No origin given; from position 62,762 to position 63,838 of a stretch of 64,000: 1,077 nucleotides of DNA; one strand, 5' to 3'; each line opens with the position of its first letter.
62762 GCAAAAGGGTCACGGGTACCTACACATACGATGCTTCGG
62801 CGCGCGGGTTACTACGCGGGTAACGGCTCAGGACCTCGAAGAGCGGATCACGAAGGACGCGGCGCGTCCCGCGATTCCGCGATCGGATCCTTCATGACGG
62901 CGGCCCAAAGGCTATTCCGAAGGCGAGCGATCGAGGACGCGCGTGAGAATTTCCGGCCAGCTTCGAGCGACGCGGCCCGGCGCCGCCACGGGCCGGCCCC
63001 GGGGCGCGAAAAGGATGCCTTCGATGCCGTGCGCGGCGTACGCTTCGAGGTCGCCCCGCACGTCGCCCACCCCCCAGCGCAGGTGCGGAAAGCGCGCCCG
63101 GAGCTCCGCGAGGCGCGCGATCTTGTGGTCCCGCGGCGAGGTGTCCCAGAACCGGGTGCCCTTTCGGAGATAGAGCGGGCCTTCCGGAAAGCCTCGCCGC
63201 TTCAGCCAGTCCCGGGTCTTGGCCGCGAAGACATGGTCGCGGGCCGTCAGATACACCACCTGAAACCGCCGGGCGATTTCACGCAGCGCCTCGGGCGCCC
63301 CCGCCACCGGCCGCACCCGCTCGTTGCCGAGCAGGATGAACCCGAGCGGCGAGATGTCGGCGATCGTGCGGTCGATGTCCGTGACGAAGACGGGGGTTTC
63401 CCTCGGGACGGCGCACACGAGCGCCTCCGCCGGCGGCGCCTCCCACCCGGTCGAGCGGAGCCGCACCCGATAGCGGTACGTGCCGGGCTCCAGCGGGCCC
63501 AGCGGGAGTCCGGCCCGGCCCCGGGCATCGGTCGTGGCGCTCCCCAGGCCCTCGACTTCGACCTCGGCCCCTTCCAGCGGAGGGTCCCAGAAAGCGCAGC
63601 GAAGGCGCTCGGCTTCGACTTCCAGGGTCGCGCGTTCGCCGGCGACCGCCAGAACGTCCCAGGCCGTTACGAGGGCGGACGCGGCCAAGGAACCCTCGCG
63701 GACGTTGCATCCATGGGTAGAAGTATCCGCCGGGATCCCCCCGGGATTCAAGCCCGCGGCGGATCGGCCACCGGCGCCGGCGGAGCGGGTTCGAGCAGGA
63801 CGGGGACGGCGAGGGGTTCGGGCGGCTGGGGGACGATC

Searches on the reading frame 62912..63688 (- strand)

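Call 9: search_protein_families(library=pfam, proteins=[window:62912-63688:-], max_evalue=0.01)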
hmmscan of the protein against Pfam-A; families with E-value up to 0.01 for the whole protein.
window:62912-63688:- (258 aa): 3 families
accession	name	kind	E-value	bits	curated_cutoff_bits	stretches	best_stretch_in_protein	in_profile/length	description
PF24694.1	LNS2_PITM1-3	-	1.4e-09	38.5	27.7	1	102-223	2-116/124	PITM 1-3, LNS2 domain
PF09949.15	APP1_cat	-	1.8e-07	31.7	27.1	1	119-218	27-137/154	Phosphatidate phosphatase APP1, catalytic domain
PF08235.19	LNS2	-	1.3e-05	25.2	32.3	1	82-223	31-189/226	LNS2 (Lipin/Ned1/Smp2)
